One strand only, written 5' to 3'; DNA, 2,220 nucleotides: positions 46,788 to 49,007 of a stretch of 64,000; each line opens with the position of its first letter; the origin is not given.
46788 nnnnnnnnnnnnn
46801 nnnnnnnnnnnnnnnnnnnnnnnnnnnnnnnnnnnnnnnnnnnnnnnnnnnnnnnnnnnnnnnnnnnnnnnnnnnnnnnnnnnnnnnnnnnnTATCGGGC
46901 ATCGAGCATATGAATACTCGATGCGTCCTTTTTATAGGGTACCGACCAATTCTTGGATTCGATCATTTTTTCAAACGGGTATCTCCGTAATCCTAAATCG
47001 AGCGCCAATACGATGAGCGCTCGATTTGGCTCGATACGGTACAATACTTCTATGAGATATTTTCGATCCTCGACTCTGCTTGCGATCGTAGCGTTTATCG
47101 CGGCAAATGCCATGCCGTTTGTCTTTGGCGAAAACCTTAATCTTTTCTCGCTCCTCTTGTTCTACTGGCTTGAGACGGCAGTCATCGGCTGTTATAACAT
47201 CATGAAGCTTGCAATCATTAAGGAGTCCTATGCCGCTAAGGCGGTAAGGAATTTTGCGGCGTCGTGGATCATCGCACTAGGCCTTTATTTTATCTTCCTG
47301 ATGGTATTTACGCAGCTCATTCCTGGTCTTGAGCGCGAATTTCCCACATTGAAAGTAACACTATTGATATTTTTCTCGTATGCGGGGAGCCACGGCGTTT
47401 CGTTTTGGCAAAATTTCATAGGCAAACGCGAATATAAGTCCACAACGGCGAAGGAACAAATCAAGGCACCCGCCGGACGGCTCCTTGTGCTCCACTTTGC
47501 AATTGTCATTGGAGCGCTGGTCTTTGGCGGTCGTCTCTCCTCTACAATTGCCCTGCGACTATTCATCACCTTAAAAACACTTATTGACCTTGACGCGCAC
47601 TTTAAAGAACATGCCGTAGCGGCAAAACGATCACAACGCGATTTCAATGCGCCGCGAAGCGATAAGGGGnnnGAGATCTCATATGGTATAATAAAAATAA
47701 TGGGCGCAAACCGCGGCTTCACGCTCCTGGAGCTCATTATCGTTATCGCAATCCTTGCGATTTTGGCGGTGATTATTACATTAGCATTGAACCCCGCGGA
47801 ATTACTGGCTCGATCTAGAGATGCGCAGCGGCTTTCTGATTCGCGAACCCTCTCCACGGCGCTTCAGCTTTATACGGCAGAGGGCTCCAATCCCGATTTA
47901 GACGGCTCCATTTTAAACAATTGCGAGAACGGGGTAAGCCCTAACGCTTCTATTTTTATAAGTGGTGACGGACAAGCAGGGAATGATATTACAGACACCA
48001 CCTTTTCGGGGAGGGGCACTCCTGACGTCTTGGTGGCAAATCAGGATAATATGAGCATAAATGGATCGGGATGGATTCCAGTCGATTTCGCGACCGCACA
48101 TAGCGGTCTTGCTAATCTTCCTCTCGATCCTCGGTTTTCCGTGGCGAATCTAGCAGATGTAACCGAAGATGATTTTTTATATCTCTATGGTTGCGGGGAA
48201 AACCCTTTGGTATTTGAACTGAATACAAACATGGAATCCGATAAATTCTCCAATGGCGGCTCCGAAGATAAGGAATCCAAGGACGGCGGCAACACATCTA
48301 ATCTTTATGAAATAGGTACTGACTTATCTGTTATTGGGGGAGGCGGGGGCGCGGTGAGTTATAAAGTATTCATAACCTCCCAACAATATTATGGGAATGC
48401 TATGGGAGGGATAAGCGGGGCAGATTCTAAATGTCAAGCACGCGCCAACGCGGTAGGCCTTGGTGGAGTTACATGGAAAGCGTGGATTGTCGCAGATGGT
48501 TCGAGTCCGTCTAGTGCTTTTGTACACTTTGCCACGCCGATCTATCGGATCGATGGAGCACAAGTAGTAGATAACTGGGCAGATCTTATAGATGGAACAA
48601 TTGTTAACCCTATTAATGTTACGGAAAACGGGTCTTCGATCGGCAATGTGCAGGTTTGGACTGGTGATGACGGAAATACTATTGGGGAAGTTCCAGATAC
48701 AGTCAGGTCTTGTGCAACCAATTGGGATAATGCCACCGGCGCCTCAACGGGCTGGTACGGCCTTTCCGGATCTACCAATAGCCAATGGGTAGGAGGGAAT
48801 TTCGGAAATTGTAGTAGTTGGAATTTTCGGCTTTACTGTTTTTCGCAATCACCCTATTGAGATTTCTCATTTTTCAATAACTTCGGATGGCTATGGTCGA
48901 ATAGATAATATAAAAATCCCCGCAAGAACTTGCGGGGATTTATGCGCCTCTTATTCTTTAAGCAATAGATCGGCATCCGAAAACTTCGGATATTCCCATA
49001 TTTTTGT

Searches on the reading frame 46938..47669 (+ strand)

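Call 52: search_protein_families(library=pfam, proteins=[window:46938-47669:+], max_evalue=0.001)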
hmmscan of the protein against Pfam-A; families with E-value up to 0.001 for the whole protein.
window:46938-47669:+ (244 aa): 1 family
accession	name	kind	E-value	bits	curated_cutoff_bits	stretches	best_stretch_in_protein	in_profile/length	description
PF20108.4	DUF6498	-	2.2e-32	112.4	23.7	1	42-233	4-206/207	Family of unknown function (DUF6498)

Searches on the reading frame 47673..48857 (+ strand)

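Call 41: search_protein_families(library=pfam, proteins=[window:47673-48857:+], max_evalue=0.01)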
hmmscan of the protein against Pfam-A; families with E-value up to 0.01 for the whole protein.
window:47673-48857:+ (395 aa): 1 family
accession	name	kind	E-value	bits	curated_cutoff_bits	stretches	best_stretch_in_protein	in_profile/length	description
PF07963.17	N_methyl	-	2.5e-07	30.4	21.2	1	12-35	3-26/27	Prokaryotic N-terminal methylation motif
